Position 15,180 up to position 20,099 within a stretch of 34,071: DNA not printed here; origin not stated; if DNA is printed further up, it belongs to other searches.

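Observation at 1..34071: Colinear FAAL/ACAD-primed PKS-NRPS lipopeptide-type assembly line that I cannot assign to a known pathway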

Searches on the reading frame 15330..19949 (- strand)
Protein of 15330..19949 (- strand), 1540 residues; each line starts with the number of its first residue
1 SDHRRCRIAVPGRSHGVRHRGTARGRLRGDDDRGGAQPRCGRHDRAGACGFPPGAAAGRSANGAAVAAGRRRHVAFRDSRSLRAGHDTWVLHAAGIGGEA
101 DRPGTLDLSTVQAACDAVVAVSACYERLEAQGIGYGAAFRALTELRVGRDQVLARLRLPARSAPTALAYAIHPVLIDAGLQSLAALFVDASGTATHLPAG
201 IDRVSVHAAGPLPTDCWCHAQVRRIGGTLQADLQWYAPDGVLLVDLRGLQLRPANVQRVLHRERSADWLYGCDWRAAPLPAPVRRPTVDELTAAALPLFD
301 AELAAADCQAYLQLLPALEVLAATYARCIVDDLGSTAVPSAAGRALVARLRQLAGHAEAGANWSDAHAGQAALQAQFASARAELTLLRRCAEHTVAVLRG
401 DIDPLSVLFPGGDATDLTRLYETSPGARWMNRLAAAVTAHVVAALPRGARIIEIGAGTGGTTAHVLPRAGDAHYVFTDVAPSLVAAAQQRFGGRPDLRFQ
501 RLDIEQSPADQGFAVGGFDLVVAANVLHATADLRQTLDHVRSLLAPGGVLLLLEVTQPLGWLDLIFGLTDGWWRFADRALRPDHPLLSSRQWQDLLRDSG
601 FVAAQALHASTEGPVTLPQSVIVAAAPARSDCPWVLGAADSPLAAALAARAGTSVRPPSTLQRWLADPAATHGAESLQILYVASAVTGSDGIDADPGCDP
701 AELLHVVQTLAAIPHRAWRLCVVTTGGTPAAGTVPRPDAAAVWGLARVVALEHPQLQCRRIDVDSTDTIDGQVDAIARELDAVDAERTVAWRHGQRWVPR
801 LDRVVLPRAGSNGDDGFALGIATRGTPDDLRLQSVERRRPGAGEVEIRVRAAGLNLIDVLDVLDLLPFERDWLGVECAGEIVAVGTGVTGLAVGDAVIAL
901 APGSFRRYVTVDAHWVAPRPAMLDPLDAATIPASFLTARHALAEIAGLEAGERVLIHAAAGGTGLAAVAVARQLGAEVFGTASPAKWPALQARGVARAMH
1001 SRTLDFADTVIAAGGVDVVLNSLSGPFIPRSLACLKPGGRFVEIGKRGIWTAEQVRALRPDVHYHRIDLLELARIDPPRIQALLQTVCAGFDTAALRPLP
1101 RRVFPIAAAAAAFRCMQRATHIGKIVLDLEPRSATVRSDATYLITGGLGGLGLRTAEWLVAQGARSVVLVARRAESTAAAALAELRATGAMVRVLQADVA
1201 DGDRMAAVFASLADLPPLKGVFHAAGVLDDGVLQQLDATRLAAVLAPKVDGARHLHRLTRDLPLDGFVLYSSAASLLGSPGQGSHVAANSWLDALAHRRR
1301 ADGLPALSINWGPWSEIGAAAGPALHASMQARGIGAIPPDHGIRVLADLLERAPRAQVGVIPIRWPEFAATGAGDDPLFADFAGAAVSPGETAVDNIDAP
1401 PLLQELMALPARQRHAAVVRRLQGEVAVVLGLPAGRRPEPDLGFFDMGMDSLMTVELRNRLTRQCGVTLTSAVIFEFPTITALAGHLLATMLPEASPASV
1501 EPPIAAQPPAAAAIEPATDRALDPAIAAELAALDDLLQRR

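Call 5: search_protein_families(library=pfam, proteins=[window:15330-19949:-], max_evalue=0.00001)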
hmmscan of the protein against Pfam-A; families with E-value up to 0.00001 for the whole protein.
window:15330-19949:- (1540 aa): 13 families
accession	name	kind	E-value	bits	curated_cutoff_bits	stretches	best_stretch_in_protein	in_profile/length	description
PF08659.16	KR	-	2.6e-63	213.6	22.6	1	1140-1316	1-180/180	KR domain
PF14765.12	PS-DH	-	1.3e-30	106.6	23.7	1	105-257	3-162/166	Polyketide synthase dehydratase N-terminal domain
PF08242.18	Methyltransf_12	-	3.7e-24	85.7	30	1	452-550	1-98/98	Methyltransferase domain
PF13602.12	ADH_zinc_N_2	-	2.4e-20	74.3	27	1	997-1127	5-134/134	Zinc-binding dehydrogenase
PF13489.12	Methyltransf_23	-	2.6e-16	60.2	27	1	428-602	3-160/164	Methyltransferase domain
PF00550.31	PP-binding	-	2.3e-15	57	20.8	1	1421-1487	2-67/67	Phosphopantetheine attachment site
PF13649.12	Methyltransf_25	-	6.4e-14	52.8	27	1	451-548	1-97/97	Methyltransferase domain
PF08241.18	Methyltransf_11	-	2.5e-13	50.9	21.2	1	453-551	2-94/95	Methyltransferase domain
PF00107.32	ADH_zinc_N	-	6.7e-13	49.2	31.8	1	962-1085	1-125/129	Zinc-binding dehydrogenase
PF00106.31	adh_short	-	1.5e-12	47.9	26.6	1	1142-1254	3-114/195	short chain dehydrogenase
PF08240.17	ADH_N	-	2.1e-11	44.4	23.5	1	841-920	1-103/104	Alcohol dehydrogenase GroES-like domain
PF13847.12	Methyltransf_31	-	6.8e-10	39.2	27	1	448-554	4-111/145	Methyltransferase domain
PF13561.12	adh_short_C2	-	2.7e-06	27.6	27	1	1150-1261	7-117/236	Enoyl-(Acyl carrier protein) reductase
